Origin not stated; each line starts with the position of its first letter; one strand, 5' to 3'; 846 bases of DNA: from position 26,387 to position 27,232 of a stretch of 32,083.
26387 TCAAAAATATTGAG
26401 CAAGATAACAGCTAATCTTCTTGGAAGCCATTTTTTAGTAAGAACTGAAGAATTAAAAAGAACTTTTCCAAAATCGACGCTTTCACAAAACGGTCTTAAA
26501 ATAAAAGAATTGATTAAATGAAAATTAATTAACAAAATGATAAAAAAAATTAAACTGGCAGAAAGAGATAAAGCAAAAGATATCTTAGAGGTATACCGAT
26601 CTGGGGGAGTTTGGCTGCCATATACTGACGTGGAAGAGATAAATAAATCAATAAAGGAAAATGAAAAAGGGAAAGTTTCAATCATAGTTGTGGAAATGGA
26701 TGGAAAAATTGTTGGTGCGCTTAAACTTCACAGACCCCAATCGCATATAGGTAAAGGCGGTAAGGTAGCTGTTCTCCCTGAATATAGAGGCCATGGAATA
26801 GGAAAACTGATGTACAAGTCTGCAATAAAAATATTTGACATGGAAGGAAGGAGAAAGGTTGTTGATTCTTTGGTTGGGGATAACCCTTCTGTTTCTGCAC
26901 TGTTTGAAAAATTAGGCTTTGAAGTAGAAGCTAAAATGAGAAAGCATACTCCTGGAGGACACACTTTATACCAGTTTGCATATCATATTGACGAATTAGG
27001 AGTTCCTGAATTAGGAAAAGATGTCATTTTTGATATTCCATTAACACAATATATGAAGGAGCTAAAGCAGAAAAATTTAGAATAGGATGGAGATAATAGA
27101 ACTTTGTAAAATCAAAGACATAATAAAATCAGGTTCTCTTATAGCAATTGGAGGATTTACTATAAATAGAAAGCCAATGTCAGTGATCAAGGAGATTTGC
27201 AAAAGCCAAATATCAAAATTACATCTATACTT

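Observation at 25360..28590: Five-gene leaderless operon coupling a sugar nucleotidyltransferase, a half-GT-B protein, a GNAT and a GctA/GctB-like CoA-transferase pair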

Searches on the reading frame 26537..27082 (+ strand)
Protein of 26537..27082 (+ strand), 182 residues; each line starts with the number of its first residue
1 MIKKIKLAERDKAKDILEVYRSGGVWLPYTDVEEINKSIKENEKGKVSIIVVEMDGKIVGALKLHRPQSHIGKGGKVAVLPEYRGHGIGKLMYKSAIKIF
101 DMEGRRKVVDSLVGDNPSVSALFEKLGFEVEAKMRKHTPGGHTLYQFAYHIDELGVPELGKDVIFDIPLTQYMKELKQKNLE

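Call 4: search_protein_families(library=pfam, proteins=[window:26537-27082:+], max_evalue=0.01)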
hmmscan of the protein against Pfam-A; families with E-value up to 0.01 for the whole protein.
window:26537-27082:+ (182 aa): 8 families
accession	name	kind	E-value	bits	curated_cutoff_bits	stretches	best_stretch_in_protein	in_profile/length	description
PF13508.13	Acetyltransf_7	-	1.6e-12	48.1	27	1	48-130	4-84/84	Acetyltransferase (GNAT) domain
PF00583.31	Acetyltransf_1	-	3.2e-12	47.2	20.7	1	43-128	31-116/116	Acetyltransferase (GNAT) family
PF13673.13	Acetyltransf_10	-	3.1e-10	40.6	23.6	1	27-134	14-113/128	Acetyltransferase (GNAT) domain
PF08445.16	FR47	-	3.2e-05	24.3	22.1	1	68-131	18-80/86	FR47-like protein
PF13527.13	Acetyltransf_9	-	0.00029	21.3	25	1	38-113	32-112/127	Acetyltransferase (GNAT) domain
PF13302.13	Acetyltransf_3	-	0.00043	21.4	25.4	1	34-129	36-138/138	Acetyltransferase (GNAT) domain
PF13420.13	Acetyltransf_4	-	0.00092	19.7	24.3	1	30-138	32-144/155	Acetyltransferase (GNAT) domain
PF13480.13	Acetyltransf_6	-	0.0012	19.4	22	1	43-116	68-139/143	Acetyltransferase (GNAT) domain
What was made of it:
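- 26537..27085 (+): GNAT acyltransferase. It has an R-G-H-G-I-G CoA-binding motif (codons 26783-26800), a lineage-specific basic loop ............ (26729-26764) and a conserved 45-aa C-terminal extension. Pfam hits in call 4.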

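Call 9: search_protein_families(library=ncbifam, proteins=[window:26537-27082:+], max_evalue=0.001)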
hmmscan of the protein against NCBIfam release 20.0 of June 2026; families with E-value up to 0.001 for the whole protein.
window:26537-27082:+ (182 aa): 8 families
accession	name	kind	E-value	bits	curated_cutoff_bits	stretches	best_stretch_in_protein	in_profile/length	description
TIGR03448.1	mycothiol_MshD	equivalog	3.5e-11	43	163.1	2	55-131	209-288/294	mycothiol synthase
NF002959.0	PRK03624.1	equivalog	9.4e-09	35.1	124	1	4-133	8-134/147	GNAT family acetyltransferase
TIGR01575.1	rimI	equivalog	5.3e-06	26.6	86.4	1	44-136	29-120/132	ribosomal protein S18-alanine N-acetyltransferase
NF040503.1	resist_ArsN1a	equivalog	6.1e-06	26.1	170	1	30-132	32-137/159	arsinothricin resistance N-acetyltransferase ArsN1 family A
NF040504.1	resist_ArsN1b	equivalog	0.00025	20.9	210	1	31-132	33-137/159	arsinothricin resistance N-acetyltransferase ArsN1 family B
NF005840.0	PRK07757.1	equivalog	0.00026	20.9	154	1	2-132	5-122/153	N-acetyltransferase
TIGR03103.1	trio_acet_GNAT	equivalog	0.00043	18.9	569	1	13-129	94-213/547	N-acetylglutaminylglutamine synthetase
TIGR02406.1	ectoine_EctA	equivalog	0.00053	20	120.6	1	55-153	52-148/157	diaminobutyrate acetyltransferase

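Call 23: search_solved_structures(query=window:26537-27082:+, max_evalue=0.01, show_alignments=2)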
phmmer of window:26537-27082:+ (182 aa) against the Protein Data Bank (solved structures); distinct sequences matched with E-value up to 0.01: 18.
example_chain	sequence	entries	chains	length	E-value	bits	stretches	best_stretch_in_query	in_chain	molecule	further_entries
2vi7_A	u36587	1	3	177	2.5e-07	33.8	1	26-138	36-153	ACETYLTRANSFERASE PA1377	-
2pdo_A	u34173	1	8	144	2.2e-06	30.8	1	7-129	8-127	Acetyltransferase ypeA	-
4qus_A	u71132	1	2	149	5.2e-06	29.6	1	9-129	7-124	Acetyltransferase YpeA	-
4qvt_A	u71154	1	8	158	6e-06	29.4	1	9-130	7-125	Acetyltransferase YpeA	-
2ge3_A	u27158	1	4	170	3.6e-05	26.8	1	51-137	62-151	probable acetyltransferase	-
7l1k_A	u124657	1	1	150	9.7e-05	25.4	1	56-143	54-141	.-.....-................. 30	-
3f8k_A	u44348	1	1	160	0.00061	22.8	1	29-130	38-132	Protein acetyltransferase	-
4jxq_A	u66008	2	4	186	0.0012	21.9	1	77-135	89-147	Acetyltransferase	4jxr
7wx5_A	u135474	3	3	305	0.0014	21.6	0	49-131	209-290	N-acetyltransferase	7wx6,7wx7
8fv0_C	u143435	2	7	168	0.0016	21.4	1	49-137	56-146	Diamine N-acetyltransferase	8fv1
5ix3_A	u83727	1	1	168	0.0022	21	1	49-137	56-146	Diamine N-acetyltransferase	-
2ae6_A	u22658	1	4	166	0.0024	20.9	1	42-152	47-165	acetyltransferase, GNAT family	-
6erd_A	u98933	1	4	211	0.0024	20.9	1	29-145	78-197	Aminoglycoside N6'-acetyltransferase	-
3fb3_A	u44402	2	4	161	0.0042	20.1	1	32-133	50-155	N-acetyltransferase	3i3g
1wk4_A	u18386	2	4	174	0.0058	19.6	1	76-152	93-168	ttk003001606 | probable acetyltransferase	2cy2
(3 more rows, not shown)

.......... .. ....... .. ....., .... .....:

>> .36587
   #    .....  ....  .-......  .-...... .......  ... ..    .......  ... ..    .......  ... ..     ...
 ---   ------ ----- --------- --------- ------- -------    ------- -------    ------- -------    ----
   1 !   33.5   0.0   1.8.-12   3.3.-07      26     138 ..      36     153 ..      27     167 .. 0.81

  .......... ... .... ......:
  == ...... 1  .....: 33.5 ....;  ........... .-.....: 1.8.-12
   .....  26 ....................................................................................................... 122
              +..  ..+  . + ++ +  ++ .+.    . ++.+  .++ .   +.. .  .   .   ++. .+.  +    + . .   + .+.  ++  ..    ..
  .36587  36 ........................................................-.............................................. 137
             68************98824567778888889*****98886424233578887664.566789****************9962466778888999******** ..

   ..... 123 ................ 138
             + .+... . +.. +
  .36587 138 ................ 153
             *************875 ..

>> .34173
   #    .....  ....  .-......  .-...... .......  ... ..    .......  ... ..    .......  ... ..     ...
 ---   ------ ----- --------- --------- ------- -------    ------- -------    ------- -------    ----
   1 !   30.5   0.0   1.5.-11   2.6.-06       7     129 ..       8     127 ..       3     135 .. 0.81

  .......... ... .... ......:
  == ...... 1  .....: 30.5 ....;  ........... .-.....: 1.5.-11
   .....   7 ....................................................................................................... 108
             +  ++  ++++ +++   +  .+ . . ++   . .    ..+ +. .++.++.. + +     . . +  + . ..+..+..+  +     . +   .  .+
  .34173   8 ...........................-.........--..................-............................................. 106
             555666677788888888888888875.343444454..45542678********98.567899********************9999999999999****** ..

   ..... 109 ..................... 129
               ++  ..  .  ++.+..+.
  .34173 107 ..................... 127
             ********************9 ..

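Call 35: find_homologous_proteins(query=window:26537-27082:+, max_evalue=0.001)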
Query window:26537-27082:+ (182 aa): 75 proteins with E <= 0.001 among 342 candidates.
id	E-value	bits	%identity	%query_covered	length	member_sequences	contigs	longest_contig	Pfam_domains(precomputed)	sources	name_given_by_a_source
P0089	7.7e-114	396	100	100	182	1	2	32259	PF13673.14,PF13508.14,PF00583.32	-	-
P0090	9.1e-103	359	89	99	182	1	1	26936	PF13673.14,PF13508.14,PF00583.32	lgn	-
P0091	1.9e-102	358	90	99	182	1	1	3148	PF13673.14,PF13508.14,PF08445.17,PF00583.32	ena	-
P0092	1.7e-92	326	78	99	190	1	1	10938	PF13673.14,PF13508.14,PF00583.32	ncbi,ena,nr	ncbi:MAG TPA: GNAT family N-acetyltransferase [Candidatus Omnitrophota bacterium]|nr:GNAT family N-a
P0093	2.6e-92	325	79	99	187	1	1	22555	PF13673.14,PF13508.14,PF00583.32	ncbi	-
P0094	5.4e-91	321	75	98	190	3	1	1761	PF13673.14,PF13508.14,PF00583.32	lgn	-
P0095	1.1e-90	320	76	98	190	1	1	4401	PF13673.14,PF13508.14,PF00583.32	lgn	-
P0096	1.9e-90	319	78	99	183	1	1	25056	PF13673.14,PF13508.14,PF08445.17,PF00583.32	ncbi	-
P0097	7.2e-89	314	78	98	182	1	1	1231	PF13673.14,PF13420.14,PF13508.14,PF00583.32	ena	-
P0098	7.4e-89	314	76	98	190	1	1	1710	PF13673.14,PF13508.14,PF00583.32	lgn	-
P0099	4.2e-88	312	79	97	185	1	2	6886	PF13673.14,PF13508.14,PF00583.32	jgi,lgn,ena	-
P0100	5.3e-88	311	74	98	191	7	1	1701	PF13673.14,PF13508.14,PF00583.32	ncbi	-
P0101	7.9e-88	311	77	98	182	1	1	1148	PF13673.14,PF13420.14,PF13508.14,PF00583.32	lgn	-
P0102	1.7e-87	310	76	98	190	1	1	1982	PF13673.14,PF13508.14,PF00583.32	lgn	-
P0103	2.4e-87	309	77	97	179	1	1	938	PF13673.14,PF13508.14,PF08445.17,PF00583.32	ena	-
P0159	3.2e-73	263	65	100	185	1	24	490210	PF13673.14,PF13508.14,PF00583.32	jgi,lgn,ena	jgi:GNAT superfamily N-acetyltransferase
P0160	8.6e-54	200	55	93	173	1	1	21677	PF13673.14,PF13302.14,PF13508.14,PF08445.17,PF00583.32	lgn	-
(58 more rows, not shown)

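Call 36: find_encoding_contigs(protein=P0160, flank=10000, max_places=1)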
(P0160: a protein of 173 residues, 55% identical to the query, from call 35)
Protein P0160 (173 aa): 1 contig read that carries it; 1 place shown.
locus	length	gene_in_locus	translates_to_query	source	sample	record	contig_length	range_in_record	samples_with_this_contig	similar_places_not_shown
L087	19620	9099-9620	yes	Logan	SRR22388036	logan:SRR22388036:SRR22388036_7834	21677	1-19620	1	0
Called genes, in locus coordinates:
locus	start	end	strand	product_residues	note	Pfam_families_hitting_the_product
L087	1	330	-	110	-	?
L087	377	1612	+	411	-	PF21360:PylC-like_N, PF02655:ATP-grasp_3 (weak), PF15632:ATPgrasp_Ter (weak)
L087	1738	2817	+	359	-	PF02445:NadA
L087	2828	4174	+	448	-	PF00171:Aldedh, PF05893:LuxC (weak)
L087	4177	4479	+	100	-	-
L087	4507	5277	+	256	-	PF01507:PAPS_reduct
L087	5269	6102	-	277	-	PF02388:FemAB (faint), PF13480:Acetyltransf_6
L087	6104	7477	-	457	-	PF02310:B12-binding, PF04055:Radical_SAM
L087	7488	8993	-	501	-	PF01554:MatE, PF01943:Polysacc_synt, PF13440:Polysacc_synt_3, PF03023:MurJ (faint), PF01554:MatE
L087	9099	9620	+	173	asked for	PF13302:Acetyltransf_3 (faint), PF13673:Acetyltransf_10, PF00583:Acetyltransf_1, PF13508:Acetyltransf_7, PF08445:FR47 (faint)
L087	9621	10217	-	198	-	PF25087:GMPPB_C (faint), PF00132:Hexapep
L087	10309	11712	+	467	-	PF02310:B12-binding, PF04055:Radical_SAM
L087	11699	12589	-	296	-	PF00535:Glycos_transf_2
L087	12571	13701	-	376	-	PF01041:DegT_DnrJ_EryC1, PF01212:Beta_elim_lyase (faint), PF01053:Cys_Met_Meta_PP (weak)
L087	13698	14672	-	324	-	PF01073:3Beta_HSD, PF01370:Epimerase, PF02719:Polysacc_synt_2 (weak), PF04321:RmlD_sub_bind, PF07993:NAD_binding_4, PF16363:GDP_Man_Dehyd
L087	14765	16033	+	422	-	PF01041:DegT_DnrJ_EryC1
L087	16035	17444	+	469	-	PF02310:B12-binding, PF04055:Radical_SAM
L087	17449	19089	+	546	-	PF13231:PMT_2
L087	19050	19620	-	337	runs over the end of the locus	PF01113:DapB_N (weak), PF01408:GFO_IDH_MocA, PF03447:NAD_binding_3, PF02894:GFO_IDH_MocA_C, PF22725:GFO_IDH_MocA_C3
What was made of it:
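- Link of the GNAT to sugars: a 55%-identical GNAT lies next to an LbH gene in a cluster with DegT aminotransferases and a 4,6-dehydratase (call 36). The divergent GNAT of L087 again sits in a glycan cluster next to an LbH gene (call 36).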

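Call 37: find_encoding_contigs(protein=P0159, flank=10000, max_places=1)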
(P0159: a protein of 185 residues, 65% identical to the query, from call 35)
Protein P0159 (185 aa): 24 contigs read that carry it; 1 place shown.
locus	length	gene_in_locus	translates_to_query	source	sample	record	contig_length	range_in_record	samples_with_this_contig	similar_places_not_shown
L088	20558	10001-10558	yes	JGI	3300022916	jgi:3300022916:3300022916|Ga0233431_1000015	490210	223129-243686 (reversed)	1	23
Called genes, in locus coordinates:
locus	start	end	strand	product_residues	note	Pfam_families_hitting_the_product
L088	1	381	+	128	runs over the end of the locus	PF01920:Prefoldin_2 (faint), PF02996:Prefoldin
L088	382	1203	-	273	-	PF01008:IF-2B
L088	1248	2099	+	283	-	PF01944:SpoIIM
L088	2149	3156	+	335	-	PF00953:Glycos_transf_4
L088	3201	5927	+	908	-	PF02516:STT3, PF22627:AglB_core-like (faint), PF21436:STT3-PglB_core (weak)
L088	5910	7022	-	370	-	PF13439:Glyco_transf_4 (weak), PF00534:Glycos_transf_1 (weak)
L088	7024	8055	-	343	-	PF00106:adh_short (weak), PF01073:3Beta_HSD, PF01370:Epimerase, PF02719:Polysacc_synt_2, PF04321:RmlD_sub_bind, PF07993:NAD_binding_4 (weak), PF13460:NAD_binding_10 (weak), PF16363:GDP_Man_Dehyd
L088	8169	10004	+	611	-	PF00483:NTP_transferase, PF12804:NTP_transf_3, PF02350:Epimerase_2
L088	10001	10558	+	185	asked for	PF00583:Acetyltransf_1, PF13673:Acetyltransf_10 (weak), PF13508:Acetyltransf_7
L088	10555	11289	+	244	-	PF01144:CoA_trans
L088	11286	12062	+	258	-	PF01144:CoA_trans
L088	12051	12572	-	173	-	PF00132:Hexapep (weak)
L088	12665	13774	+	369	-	PF00534:Glycos_transf_1, PF13692:Glyco_trans_1_4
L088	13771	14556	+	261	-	PF01522:Polysacc_deac_1, PF10096:DUF2334 (weak)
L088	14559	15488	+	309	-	PF00535:Glycos_transf_2, PF13641:Glyco_tranf_2_3, PF13632:Glyco_trans_2_3 (weak)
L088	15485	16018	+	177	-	PF13489:Methyltransf_23, PF08242:Methyltransf_12 (weak), PF13649:Methyltransf_25 (weak), PF13847:Methyltransf_31 (weak), PF08241:Methyltransf_11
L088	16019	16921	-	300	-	PF25072:DUF7796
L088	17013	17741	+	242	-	-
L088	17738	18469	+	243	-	PF03009:GDPD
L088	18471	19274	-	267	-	PF00483:NTP_transferase, PF12804:NTP_transf_3 (weak)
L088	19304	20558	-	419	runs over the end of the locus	PF02788:RuBisCO_large_N, PF00016:RuBisCO_large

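Call 42: search_protein_families(library=ncbifam, proteins=[L088:8169-10001:+], max_evalue=0.00001)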
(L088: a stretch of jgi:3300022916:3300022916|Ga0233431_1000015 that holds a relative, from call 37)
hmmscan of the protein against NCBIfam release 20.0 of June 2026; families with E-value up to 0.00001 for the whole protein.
L088:8169-10001:+ (611 aa): 30 families (the best 25 are shown)
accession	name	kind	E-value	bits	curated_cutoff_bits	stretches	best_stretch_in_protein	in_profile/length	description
TIGR00236.1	wecB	equivalog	5.8e-61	206.7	210.15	1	243-611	2-363/366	non-hydrolyzing UDP-N-acetylglucosamine 2-epimerase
TIGR03992.1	Arch_glmU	subfamily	1.1e-37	129.8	292.1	1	5-217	2-216/393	bifunctional sugar-1-phosphate nucleotidylyltransferase/acetyltransferase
NF052502.1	man1P_GTase_Rv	exception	2e-36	125.6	440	1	6-216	3-218/352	mannose-1-phosphate guanylyltransferase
NF049965.1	GlMnHpPGnyltfHddC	equivalog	9.5e-31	107.1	300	1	5-182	2-173/221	D-glycero-D-manno-heptose 1-phosphate guanosyltransferase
NF045761.1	NAMPUrTaseMurU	equivalog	2.4e-28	99.5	250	1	6-225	3-224/226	N-acetylmuramate alpha-1-phosphate uridylyltransferase MurU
TIGR02623.1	G1P_cyt_trans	equivalog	7.9e-27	94.3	300.25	2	76-223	94-240/255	glucose-1-phosphate cytidylyltransferase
NF041313.1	UDPGP_AglF_Halo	equivalog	3e-25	89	400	1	6-181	3-179/234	UTP--glucose-1-phosphate uridylyltransferase AglF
TIGR01208.1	rmlA_long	equivalog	3.4e-25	88.7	320.25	1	6-185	2-183/353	glucose-1-phosphate thymidylyltransferase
NF041173.1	Sug_nt_acttase_Thmprot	equivalog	3.6e-23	82.2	600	1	6-243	3-242/405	bifunctional sugar-1-phosphate nucleotidylyltransferase/acetyltransferase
TIGR01207.1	rmlA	equivalog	3.8e-17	62.3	360.65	1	6-182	2-181/286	glucose-1-phosphate thymidylyltransferase RfbA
TIGR03568.1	NeuC_NnaA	equivalog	9.3e-17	60.9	235.9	1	243-610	2-365/365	UDP-N-acetylglucosamine 2-epimerase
NF003670.0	PRK05293.1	equivalog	2.8e-16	59.4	470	1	6-215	7-245/382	glucose-1-phosphate adenylyltransferase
NF010934.1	PRK14354.1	equivalog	1.7e-14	53.2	450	1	6-179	2-175/447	bifunctional UDP-N-acetylglucosamine diphosphorylase/glucosamine-1-phosphate N-acetyltransferase GlmU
NF010940.0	PRK14360.1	equivalog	6.5e-14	51.3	602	1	7-178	5-178/452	bifunctional UDP-N-acetylglucosamine diphosphorylase/glucosamine-1-phosphate N-acetyltransferase GlmU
TIGR02091.1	glgC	equivalog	1.2e-13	50.9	424.9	1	6-185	3-208/364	glucose-1-phosphate adenylyltransferase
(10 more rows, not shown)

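Call 64: predict_structure(alignment_id=A4)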
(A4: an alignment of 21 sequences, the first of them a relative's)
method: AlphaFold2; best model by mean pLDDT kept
length: 182 residues; sequences in the alignment: 21
mean_pLDDT: 88.7   pTM: 0.86
mean pLDDT of the five models: 88.7, 87.6, 87.2, 86.5, 71.7
residues with pLDDT >= 90: 107; 70-90: 66; 50-70: 9; < 50: 0
segments of 3 or more residues with pLDDT < 50: none
pLDDT, mean of each block of 10 residues (from residue 1): 93 93 73 90 82 95 88 74 90 95 94 83 91 84 91 95 94 92 86
secondary structure, 60 per line:
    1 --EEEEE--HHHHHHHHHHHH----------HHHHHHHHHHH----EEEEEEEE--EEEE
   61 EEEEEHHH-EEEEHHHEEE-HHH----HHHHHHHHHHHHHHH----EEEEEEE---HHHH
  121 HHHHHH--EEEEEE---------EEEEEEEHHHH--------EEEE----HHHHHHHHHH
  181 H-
elements in order: E3-7 H10-21 H32-42 E47-54 E57-65 E70-73 E77-79 H88-102 E107-113 H117-126 E129-134 E144-150 H151-154 E163-166 H171-181
